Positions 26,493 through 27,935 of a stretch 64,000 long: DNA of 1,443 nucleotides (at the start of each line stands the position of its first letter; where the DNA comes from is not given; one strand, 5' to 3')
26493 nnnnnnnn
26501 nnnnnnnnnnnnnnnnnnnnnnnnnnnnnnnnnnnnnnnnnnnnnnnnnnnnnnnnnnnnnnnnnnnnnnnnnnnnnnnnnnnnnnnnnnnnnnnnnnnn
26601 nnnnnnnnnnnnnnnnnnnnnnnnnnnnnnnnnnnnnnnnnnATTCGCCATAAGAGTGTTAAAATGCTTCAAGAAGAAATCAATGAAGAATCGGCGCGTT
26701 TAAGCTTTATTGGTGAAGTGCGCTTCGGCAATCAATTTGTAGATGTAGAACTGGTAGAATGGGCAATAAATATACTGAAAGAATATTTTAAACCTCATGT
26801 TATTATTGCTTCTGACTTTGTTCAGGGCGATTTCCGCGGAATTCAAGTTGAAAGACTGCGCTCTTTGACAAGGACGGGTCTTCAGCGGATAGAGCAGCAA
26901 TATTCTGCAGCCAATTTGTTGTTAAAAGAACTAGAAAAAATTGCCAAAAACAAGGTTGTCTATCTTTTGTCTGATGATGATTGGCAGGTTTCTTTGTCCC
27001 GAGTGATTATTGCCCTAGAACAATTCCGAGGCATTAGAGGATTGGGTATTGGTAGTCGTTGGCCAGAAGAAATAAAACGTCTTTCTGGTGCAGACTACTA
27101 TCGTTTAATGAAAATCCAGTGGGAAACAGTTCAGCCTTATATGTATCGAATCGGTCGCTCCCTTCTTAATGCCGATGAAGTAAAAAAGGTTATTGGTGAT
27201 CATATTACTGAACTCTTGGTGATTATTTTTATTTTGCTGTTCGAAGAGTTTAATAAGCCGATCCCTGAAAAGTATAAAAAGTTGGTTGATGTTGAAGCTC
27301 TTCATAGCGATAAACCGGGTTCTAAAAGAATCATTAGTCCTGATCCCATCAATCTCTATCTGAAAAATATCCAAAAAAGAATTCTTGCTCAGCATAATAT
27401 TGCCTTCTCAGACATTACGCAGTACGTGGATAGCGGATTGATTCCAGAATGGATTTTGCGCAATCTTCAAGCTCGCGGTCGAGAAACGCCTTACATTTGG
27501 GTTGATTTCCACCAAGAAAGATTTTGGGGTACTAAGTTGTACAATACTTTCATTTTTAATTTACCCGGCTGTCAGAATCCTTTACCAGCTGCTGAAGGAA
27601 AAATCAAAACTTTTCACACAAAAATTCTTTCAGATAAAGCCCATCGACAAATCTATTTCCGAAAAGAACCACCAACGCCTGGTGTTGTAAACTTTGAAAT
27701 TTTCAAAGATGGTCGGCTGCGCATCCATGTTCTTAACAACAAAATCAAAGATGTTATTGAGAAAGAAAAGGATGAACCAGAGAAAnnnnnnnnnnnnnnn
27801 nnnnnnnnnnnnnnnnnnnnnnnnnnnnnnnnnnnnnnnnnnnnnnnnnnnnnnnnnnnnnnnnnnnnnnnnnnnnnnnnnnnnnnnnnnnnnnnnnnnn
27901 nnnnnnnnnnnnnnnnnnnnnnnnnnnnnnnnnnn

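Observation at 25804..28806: Compositionally foreign single-gene island encoding a 946-aa multidomain protein with metallophosphoesterase-like motifs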

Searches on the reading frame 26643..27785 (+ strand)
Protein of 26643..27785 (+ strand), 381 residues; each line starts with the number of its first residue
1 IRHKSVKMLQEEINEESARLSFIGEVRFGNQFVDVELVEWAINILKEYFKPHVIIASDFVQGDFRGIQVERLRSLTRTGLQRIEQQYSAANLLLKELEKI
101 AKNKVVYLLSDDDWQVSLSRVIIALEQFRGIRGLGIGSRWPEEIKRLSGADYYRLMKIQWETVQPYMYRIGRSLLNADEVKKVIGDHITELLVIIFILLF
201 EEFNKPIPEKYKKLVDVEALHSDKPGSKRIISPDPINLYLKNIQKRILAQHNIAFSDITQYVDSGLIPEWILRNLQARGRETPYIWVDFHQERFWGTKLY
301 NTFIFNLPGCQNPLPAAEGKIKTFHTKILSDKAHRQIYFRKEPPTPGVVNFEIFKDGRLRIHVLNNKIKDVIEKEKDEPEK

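Call 67: predict_structure(alignment_id=A4)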
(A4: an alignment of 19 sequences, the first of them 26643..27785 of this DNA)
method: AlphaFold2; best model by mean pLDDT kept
length: 381 residues; sequences in the alignment: 19
mean_pLDDT: 77.8   pTM: 0.81
mean pLDDT of the five models: 77.8, 74.2, 63.0, 59.2, 56.9
residues with pLDDT >= 90: 142; 70-90: 132; 50-70: 44; < 50: 63
segments of 3 or more residues with pLDDT < 50: 1-4, 64-78, 130-148, 256-261, 325-341
pLDDT, mean of each block of 10 residues (from residue 1): 60 94 84 85 94 94 46 44 83 94 94 79 64 42 42 79 92 89 90 90 92 92 81 92 93 56 68 87 90 80 89 64 48 43 77 94 89 84 58
secondary structure, 60 per line:
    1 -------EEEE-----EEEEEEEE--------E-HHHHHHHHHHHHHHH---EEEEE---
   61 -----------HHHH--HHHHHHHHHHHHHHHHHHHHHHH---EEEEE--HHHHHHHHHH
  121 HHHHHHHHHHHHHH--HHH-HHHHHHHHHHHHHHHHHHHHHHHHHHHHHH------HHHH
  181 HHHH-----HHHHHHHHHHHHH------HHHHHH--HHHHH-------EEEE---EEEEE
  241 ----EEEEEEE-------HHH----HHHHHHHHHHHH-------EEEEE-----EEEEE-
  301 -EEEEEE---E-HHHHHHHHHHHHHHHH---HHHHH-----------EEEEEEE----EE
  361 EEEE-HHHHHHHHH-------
elements in order: E8-11 E17-24 H35-49 E53-57 H72-75 H78-100 E104-108 H111-134 H141-170 H177-184 H190-202 H209-214 H217-221 E229-232 E236-240 E245-251 H266-277 E285-289 E295-299 E302-307 H313-328 H332-336 E348-354 E359-364 H366-374
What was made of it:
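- Model of aa 245-625: pLDDT 78, pTM 0.81 (call 67).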

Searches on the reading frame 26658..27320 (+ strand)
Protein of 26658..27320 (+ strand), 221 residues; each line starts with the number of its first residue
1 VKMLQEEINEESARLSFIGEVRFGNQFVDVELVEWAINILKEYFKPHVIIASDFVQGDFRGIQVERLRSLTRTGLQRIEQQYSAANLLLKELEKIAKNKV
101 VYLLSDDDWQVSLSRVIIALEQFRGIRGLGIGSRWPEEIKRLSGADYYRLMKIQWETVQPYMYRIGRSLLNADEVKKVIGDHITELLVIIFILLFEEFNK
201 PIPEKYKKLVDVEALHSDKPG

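Call 73: search_solved_structures(query=A5, max_evalue=10, show_alignments=2)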
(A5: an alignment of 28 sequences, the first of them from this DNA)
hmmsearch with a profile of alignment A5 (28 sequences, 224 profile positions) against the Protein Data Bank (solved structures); distinct sequences matched with E-value up to 10: 3.
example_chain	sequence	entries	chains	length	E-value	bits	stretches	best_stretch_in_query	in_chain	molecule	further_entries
5c05_A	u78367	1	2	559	0.19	14.2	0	87-129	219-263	Putative gamma-terpinene synthase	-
7bbr_A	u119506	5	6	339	0.26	13.8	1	99-154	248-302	Putative TRAP transporter solute receptor DctP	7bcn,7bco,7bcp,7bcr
4n8y_A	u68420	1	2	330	0.44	13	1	97-139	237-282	Putative TRAP-type C4-dicarboxylate transport system, binding periplasmic protein (DctP su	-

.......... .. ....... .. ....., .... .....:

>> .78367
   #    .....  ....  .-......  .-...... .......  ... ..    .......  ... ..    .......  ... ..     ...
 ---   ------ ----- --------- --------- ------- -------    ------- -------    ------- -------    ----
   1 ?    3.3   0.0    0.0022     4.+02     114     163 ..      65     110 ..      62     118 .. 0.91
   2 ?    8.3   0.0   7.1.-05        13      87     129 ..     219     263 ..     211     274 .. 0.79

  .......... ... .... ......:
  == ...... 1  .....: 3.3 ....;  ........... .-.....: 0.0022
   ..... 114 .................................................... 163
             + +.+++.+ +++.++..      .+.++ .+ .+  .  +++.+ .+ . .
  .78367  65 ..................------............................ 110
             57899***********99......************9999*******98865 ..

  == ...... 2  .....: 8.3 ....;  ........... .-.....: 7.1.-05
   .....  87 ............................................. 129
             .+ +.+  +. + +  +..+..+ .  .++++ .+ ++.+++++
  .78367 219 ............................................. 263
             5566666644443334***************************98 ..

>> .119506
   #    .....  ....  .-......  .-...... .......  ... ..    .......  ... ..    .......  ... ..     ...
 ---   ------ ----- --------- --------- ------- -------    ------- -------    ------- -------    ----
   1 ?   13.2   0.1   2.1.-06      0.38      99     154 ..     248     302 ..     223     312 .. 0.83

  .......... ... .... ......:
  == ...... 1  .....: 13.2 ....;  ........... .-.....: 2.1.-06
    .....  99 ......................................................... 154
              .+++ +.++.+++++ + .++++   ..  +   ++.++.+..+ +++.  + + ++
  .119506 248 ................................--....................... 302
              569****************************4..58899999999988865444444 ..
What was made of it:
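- Tried and rejected: Nothing significant (call 73).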
